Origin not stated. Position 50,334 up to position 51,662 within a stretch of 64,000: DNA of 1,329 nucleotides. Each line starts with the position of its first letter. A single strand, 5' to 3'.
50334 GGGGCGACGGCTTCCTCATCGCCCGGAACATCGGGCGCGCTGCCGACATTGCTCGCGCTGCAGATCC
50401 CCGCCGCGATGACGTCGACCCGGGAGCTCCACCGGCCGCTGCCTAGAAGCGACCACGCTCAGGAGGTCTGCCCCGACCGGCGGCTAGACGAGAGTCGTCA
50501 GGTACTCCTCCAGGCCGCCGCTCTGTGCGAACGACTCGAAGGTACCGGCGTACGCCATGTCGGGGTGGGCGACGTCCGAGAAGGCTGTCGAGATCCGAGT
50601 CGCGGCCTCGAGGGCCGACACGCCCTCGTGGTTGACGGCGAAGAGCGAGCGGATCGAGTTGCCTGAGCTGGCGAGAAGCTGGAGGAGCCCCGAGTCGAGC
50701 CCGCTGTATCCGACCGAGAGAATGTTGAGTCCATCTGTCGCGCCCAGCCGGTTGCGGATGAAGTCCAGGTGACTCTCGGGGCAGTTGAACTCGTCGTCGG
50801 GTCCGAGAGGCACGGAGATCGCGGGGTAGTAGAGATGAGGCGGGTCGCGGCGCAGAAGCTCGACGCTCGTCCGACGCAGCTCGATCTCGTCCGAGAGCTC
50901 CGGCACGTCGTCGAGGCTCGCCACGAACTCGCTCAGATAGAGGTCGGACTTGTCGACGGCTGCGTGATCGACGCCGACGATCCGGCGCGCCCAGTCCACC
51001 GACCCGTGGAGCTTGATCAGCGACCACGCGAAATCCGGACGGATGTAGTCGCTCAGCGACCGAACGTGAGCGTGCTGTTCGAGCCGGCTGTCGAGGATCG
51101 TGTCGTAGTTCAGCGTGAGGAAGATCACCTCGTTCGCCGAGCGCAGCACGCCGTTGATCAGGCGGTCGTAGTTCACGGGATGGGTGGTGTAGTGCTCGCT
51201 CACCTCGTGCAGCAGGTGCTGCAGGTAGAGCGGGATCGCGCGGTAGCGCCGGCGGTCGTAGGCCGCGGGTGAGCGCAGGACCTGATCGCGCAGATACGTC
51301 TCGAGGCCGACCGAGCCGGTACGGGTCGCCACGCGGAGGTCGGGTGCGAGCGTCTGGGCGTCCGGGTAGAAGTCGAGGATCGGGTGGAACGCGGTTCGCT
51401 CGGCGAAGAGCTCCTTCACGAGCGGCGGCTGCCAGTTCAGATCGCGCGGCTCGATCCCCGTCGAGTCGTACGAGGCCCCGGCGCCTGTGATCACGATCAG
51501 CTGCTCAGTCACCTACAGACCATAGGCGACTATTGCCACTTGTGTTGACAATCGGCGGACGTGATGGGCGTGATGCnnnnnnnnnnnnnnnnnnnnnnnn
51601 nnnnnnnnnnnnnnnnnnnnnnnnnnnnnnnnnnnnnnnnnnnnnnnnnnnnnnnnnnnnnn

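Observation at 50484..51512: Stand-alone SIR2-like (SIR2_2) protein, lower in GC than its surroundings: candidate NAD-targeting defence gene with non-canonical partners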

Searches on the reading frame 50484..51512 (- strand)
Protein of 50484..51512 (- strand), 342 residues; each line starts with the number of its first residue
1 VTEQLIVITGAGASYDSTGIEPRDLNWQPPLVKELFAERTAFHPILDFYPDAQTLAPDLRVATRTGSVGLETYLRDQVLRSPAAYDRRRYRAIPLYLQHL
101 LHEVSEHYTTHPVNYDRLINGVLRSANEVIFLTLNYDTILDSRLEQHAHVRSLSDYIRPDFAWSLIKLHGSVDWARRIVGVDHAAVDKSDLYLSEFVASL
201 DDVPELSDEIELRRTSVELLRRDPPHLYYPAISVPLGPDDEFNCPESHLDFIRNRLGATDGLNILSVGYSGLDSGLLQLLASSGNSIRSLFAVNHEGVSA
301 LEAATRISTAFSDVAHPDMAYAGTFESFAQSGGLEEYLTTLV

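Call 4: search_protein_families(library=pfam, proteins=[window:50484-51512:-], max_evalue=0.01)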
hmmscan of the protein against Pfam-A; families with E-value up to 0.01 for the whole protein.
window:50484-51512:- (342 aa): 1 family
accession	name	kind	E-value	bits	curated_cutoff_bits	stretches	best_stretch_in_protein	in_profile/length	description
PF13289.12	SIR2_2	-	0.0012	19.4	24.5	0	130-179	2-57/141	SIR2-like domain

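Call 5: search_protein_families(library=padloc, proteins=[window:50484-51512:-], max_evalue=0.01)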
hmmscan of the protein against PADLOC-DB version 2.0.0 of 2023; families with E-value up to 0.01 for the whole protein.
window:50484-51512:- (342 aa): 5 families
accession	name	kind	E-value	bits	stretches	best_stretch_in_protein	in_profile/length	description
PDLC04087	SIR2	-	0.00068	16.6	1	97-177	122-199/343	-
PDLC02408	Aga_SIR2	-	0.001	16.2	0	99-177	140-206/343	Class II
PDLC02414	Aga_SIR2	-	0.0019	15.6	0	129-177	119-177/313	-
PDLC04088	SIR2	-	0.0036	14.5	0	164-177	224-237/390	-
PDLC04096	SIR2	-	0.0099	13.4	0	97-178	12-88/230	-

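Call 6: search_protein_families(library=ncbifam, proteins=[window:50484-51512:-], max_evalue=0.01)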
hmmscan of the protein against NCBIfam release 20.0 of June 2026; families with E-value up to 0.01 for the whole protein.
window:50484-51512:- (342 aa): 0 families

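Call 7: find_homologous_proteins(query=window:50484-51512:-, max_evalue=0.001)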
Query window:50484-51512:- (342 aa): 158 proteins with E <= 0.001 among 4428 candidates; the best 120 are listed.
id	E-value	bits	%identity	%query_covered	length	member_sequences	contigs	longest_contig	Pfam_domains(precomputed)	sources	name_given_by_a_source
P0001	6.4e-216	734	96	100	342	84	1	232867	-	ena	-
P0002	9.5e-192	655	85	100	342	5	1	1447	-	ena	-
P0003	5.1e-189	646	86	99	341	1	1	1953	-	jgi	jgi:hypothetical protein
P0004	1.4e-169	582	99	76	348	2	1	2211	-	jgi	jgi:hypothetical protein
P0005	1.3e-161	556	73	100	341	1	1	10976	-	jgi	jgi:hypothetical protein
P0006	3.3e-145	502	97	68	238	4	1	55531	-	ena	-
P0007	2.8e-129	449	61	100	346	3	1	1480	-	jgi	jgi:hypothetical protein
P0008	6.9e-127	441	61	100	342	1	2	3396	-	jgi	jgi:hypothetical protein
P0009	1.0e-115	405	56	100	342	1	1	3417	-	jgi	jgi:hypothetical protein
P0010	1.8e-115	404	58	99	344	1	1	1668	PF13289.13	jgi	jgi:hypothetical protein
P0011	8.3e-114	398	98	53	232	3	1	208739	-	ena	-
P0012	2.9e-113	397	81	67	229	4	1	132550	-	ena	-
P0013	5.4e-113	396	56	99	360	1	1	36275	-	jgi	jgi:hypothetical protein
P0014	4.3e-110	386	56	99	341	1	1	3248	PF13289.13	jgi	jgi:hypothetical protein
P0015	8.5e-110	385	89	57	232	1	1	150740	-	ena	-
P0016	4.4e-109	383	55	100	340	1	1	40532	PF13289.13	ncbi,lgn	-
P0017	6.0e-105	369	53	100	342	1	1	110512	-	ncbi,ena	-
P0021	7.8e-79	284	43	100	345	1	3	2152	PF13289.13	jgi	jgi:hypothetical protein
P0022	1.7e-75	273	45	99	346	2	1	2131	PF13289.13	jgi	jgi:hypothetical protein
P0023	7.0e-73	264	44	93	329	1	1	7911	PF13289.13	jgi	jgi:hypothetical protein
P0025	3.0e-72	262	45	99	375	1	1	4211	PF13289.13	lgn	-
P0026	4.7e-72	261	46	99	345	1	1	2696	PF13289.13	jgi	jgi:hypothetical protein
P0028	2.1e-70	256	45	99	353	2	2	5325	PF13289.13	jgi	jgi:hypothetical protein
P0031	1.3e-65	240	41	99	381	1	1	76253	-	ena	-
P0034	1.9e-64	236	40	99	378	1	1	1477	PF13289.13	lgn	-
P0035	2.9e-64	236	41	98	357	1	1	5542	PF13289.13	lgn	-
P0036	3.9e-64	235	43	91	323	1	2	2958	PF13289.13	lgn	-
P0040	6.4e-63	231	43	97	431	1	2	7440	PF13289.13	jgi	jgi:hypothetical protein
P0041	1.6e-61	227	42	96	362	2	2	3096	PF13289.13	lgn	-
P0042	2.3e-61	226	41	95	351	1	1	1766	PF13289.13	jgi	jgi:hypothetical protein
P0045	1.4e-59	220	40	99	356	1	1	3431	PF13289.13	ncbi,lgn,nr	ncbi:MAG TPA: hypothetical protein VM690_01655 [Gaiellaceae bacterium]|nr:hypothetical protein [Gaie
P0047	2.1e-59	220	39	99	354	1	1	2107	PF13289.13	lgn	-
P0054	3.9e-53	199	37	98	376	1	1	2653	PF13289.13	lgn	-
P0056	2.5e-52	196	47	70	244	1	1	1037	PF13289.13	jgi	jgi:hypothetical protein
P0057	7.9e-52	195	36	97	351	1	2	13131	PF13289.13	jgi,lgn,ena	jgi:hypothetical protein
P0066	1.2e-47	181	36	100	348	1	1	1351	PF13289.13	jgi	jgi:hypothetical protein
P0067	2.6e-46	177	37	97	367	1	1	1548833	-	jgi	jgi:hypothetical protein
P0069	3.1e-45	173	36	98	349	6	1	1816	PF13289.13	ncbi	-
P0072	1.6e-44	171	39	90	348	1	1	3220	PF13289.13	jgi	jgi:hypothetical protein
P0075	6.6e-44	169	38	92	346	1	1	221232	-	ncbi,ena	-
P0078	3.0e-42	163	34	100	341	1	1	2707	PF13289.13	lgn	-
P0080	2.1e-41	161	39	76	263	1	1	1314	PF13289.13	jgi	jgi:SIR2-like domain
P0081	2.6e-41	160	36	100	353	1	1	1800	PF13289.13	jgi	jgi:hypothetical protein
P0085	4.3e-40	156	36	99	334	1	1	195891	-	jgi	jgi:hypothetical protein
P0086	1.1e-39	155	34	98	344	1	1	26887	PF13289.13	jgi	jgi:hypothetical protein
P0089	1.2e-38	151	37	98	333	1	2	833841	-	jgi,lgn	jgi:hypothetical protein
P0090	8.9e-38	149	34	99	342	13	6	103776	-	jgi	jgi:hypothetical protein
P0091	3.7e-37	147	32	99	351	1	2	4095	PF13289.13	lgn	-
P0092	3.8e-37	146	31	99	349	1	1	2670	PF13289.13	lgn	-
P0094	4.2e-36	143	33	83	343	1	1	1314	PF13289.13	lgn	-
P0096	6.1e-36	143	35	100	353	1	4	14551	PF13289.13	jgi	jgi:hypothetical protein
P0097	1.9e-35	141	33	99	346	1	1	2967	PF13289.13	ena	-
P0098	2.2e-34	137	32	99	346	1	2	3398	PF13289.13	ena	-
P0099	2.7e-34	137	38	82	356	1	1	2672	PF13289.13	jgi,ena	-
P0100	5.1e-34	136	32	99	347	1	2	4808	PF13289.13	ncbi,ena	-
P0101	6.6e-34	136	33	100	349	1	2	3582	PF13289.13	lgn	-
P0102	9.8e-34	135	34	83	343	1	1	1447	PF13289.13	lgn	-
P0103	1.4e-33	135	29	100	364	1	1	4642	PF13289.13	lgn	-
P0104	1.4e-33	135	30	98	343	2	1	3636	PF13289.13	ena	-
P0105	2.0e-33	134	34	99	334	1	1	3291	PF13289.13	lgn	-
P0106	4.7e-32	130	35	83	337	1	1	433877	PF13289.13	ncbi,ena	-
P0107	3.5e-31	127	32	98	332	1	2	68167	PF13289.13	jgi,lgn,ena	-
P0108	4.0e-29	120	39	61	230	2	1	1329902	PF13289.13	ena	-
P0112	8.6e-27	112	30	98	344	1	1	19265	PF13289.13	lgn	-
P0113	5.5e-26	110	42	51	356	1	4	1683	PF13289.13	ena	-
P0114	5.7e-26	110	32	89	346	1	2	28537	PF13289.13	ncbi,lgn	-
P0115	2.3e-25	108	31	65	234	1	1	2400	PF13289.13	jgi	jgi:hypothetical protein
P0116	1.5e-24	105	29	98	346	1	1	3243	PF13289.13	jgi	jgi:hypothetical protein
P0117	4.7e-23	100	29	98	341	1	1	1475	PF13289.13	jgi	jgi:hypothetical protein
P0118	7.1e-23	100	32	85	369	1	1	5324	PF13289.13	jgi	-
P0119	8.5e-23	99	30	89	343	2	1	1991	PF13289.13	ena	-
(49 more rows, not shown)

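Call 8: search_solved_structures(query=window:50484-51512:-, max_evalue=10, show_alignments=2)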
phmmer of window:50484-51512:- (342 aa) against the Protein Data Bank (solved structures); distinct sequences matched with E-value up to 10: 0.

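Call 10: search_solved_structures(query=A1, max_evalue=10, show_alignments=3)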
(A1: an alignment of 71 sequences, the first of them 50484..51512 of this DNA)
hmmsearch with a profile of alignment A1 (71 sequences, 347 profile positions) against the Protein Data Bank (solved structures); distinct sequences matched with E-value up to 10: 14.
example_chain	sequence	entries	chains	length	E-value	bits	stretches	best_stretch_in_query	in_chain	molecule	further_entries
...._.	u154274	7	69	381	1e-06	31.4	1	118-182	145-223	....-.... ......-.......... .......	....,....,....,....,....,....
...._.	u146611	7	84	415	0.00071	22.1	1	166-201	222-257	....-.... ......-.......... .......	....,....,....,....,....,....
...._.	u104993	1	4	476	0.0077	18.7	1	124-177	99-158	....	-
8yhx_G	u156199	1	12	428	0.012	18.1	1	111-186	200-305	SIR2 family protein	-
7uxt_B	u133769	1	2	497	0.021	17.2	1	123-175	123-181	USG protein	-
8wc0_A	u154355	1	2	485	0.022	17.1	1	125-174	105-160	NAD(+) hydrolase ThsA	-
8zsf_D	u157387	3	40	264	0.031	16.7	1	128-174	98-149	Sir2 family NAD-dependent protein deacetylase | KomC, SIR2 domain protein, NADase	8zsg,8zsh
9v0g_E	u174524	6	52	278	0.18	14.2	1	98-175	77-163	NAD-dependent protein deacetylase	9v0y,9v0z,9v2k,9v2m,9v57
8bto_A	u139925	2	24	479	0.3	13.4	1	124-177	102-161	NAD(+) hydrolase ThsA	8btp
6zzb_A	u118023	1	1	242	0.44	12.9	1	188-265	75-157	SAG family member (Sag19)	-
5mbj_A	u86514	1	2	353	0.67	12.3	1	68-139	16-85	Beta subunit of photoactivated adenylyl cyclase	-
5m27_A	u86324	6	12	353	0.68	12.3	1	68-139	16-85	Beta subunit of photoactivated adenylyl cyclase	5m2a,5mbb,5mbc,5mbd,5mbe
5mbk_A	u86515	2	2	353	0.69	12.3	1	68-139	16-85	Beta subunit of photoactivated adenylyl cyclase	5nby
5mbh_A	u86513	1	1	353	0.7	12.2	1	68-139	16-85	Beta subunit of photoactivated adenylyl cyclase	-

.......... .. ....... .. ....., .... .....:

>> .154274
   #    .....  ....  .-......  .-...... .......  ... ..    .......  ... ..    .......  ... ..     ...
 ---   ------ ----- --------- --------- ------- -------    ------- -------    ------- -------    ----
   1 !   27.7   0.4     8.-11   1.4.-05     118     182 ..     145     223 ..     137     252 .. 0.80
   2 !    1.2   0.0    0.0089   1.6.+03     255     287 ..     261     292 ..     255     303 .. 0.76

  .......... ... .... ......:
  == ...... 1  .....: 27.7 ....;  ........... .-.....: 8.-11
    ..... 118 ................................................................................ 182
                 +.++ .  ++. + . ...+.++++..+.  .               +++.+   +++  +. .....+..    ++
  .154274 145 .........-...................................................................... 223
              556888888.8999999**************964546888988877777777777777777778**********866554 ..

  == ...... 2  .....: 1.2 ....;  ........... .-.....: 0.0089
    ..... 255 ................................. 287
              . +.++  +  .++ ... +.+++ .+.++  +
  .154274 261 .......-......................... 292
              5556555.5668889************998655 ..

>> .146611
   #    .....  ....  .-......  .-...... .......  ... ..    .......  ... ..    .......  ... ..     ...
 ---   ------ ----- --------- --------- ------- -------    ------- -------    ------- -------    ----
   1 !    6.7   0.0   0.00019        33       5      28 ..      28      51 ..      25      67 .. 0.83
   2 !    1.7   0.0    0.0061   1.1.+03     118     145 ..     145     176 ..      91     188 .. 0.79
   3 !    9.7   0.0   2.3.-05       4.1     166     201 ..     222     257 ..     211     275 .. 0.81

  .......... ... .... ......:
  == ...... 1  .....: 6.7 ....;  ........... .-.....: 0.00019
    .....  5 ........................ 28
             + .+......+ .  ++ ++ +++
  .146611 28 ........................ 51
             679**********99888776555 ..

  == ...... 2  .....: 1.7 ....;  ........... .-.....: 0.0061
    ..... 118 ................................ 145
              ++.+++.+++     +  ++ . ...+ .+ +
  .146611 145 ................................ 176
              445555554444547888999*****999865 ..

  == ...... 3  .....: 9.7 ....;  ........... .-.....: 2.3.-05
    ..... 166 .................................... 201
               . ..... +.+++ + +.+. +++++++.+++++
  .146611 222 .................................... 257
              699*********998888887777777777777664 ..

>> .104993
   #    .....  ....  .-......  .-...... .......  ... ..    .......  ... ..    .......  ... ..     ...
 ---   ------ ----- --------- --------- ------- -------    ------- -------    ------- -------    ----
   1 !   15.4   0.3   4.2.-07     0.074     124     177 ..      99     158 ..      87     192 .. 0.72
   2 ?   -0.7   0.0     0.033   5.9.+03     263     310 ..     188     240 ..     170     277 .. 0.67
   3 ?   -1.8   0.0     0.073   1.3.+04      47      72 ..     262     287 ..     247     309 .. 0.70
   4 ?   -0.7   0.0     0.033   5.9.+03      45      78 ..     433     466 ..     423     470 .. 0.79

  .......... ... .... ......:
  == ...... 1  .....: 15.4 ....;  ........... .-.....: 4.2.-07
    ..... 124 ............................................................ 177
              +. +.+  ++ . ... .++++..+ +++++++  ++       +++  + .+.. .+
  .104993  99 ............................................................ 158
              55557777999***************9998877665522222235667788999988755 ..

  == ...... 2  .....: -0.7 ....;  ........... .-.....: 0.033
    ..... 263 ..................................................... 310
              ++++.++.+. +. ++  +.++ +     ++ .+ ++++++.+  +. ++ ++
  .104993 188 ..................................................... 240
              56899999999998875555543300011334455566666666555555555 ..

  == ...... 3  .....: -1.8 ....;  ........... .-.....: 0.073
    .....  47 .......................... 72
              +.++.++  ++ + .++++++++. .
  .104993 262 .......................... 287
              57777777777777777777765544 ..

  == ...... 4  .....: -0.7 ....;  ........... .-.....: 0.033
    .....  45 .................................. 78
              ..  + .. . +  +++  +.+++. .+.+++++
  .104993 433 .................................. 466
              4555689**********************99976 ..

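Call 12: search_protein_families(library=pfam, alignment_id=A1, max_evalue=0.01)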
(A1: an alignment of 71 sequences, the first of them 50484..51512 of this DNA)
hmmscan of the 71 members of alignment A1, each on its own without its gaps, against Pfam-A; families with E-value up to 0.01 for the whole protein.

A. member 1, window:50484-51512:- (342 aa): 1 family
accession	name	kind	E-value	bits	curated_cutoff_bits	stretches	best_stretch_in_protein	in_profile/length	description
PF13289.12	SIR2_2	-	0.0012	19.4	24.5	0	130-179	2-57/141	SIR2-like domain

B. families by the number of members that match (of 71 scanned): 2 families
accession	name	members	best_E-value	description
PF13289.12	SIR2_2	67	4.8e-11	SIR2-like domain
PF09868.14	DUF2095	1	0.0045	Uncharacterized protein conserved in archaea (DUF2095)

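Call 13: find_related_loci(query=A1, collection=genome_contigs, flank=10000)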
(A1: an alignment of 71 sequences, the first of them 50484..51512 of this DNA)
Query A1 (342 aa) in genome_contigs; peptide patterns used: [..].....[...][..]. (x = any residue, [..] = any of these).
431 stretches matched a pattern; 77 encode a relative of the query (tblastn E <= 1e-3); 77 distinct loci.
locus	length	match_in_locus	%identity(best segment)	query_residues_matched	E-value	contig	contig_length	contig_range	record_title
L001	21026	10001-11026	94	1-342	0e+0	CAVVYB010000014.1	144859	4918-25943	MAG: uncultured Gaiellaceae bacterium isolate MFD00962.bin.2.122 genome assembly, contig: contig_53985, whole genome sho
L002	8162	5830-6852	91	1-341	0e+0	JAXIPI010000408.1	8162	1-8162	MAG: Gaiellaceae bacterium isolate Fractures_MAG_15 c_000000111174, whole genome shotgun sequence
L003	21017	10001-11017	93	3-341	0e+0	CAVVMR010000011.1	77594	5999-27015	MAG: uncultured Gaiellaceae bacterium isolate MFD04935.bin.2.150 genome assembly, contig: contig_39895, whole genome sho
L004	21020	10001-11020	92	3-342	0e+0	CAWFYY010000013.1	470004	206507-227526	MAG: uncultured Gaiellaceae bacterium isolate MFD09267.bin.2.72 genome assembly, contig: contig_8488, whole genome shotg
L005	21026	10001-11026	53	1-342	8e-111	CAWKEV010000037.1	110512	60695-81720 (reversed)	MAG: uncultured Actinomycetes bacterium isolate MFD08700.bin.2.86 genome assembly, contig: contig_33034, whole genome sh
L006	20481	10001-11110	43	1-341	6e-79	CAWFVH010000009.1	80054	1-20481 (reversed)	MAG: uncultured Actinomycetes bacterium isolate MFD04967.bin.2.146 genome assembly, contig: contig_32113, whole genome s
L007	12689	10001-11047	37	9-339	4e-58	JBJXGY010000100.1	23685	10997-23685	MAG: Gaiella sp. isolate F1F2.bin.157 k127_3327660, whole genome shotgun sequence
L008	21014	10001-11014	38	5-341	8e-57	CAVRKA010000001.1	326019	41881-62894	MAG: uncultured Solirubrobacterales bacterium isolate MFD04935.bin.2.11 genome assembly, contig: contig_17589, whole gen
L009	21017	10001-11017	35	1-341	4e-52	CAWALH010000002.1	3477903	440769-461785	MAG: uncultured Solirubrobacteraceae bacterium isolate MFD01872.bin.2.288 genome assembly, contig: contig_70901, whole g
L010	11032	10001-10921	39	4-296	7e-51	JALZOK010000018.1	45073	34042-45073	MAG: Actinomycetota bacterium isolate MSU bin109 SD1459_NODE_88_length_45073_cov_1.992836, whole genome shotgun sequence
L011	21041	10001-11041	38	1-340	1e-48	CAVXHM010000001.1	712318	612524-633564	MAG: uncultured Actinomycetes bacterium isolate MFD05502.bin.2.61 genome assembly, contig: contig_12021, whole genome sh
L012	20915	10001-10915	39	5-313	3e-47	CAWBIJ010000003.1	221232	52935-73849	MAG: uncultured Solirubrobacterales bacterium isolate MFD09212.bin.1.66 genome assembly, contig: contig_3147, whole geno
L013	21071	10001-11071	33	1-337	2e-41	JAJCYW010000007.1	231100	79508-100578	MAG: Chloroflexota bacterium isolate OFTM331 OFTM331_6, whole genome shotgun sequence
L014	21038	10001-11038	34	1-341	7e-41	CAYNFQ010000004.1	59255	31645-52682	MAG TPA_asm: uncultured Gammaproteobacteria bacterium isolate binchicken_co110_279 genome assembly, contig: NODE_1283_le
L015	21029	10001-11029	33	1-338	5e-39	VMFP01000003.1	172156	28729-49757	MAG: Parcubacteria group bacterium Gr01-1014_38 G01um101438_scaffold_89, whole genome shotgun sequence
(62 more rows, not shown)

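Call 18: predict_structure(alignment_id=A1)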
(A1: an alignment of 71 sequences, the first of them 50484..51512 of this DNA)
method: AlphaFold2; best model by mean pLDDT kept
length: 342 residues; sequences in the alignment: 71
mean_pLDDT: 96.2   pTM: 0.93
mean pLDDT of the five models: 96.2, 96.0, 95.9, 95.8, 95.4
residues with pLDDT >= 90: 325; 70-90: 17; 50-70: 0; < 50: 0
segments of 3 or more residues with pLDDT < 50: none
pLDDT, mean of each block of 10 residues (from residue 1): 96 96 96 95 98 97 87 95 97 98 98 98 98 97 97 97 98 98 92 96 96 96 95 91 96 97 98 96 97 95 98 97 97 97 89
secondary structure, 60 per line:
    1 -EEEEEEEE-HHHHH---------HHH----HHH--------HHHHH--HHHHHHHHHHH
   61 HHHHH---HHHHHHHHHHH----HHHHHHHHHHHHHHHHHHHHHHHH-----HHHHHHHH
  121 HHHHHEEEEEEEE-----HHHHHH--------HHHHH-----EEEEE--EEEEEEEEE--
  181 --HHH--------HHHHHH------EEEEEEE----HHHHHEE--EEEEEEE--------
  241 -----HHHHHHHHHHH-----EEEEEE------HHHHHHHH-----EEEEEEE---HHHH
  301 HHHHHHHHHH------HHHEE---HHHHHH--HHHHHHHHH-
elements in order: E2-9 H11-15 H43-47 H50-65 H69-79 H84-107 H113-125 E126-133 H139-144 H153-157 E163-167 E170-178 H194-199 E206-212 H217-221 E226-232 H246-256 E262-267 H274-281 E287-293 H297-310 H325-330 H333-341
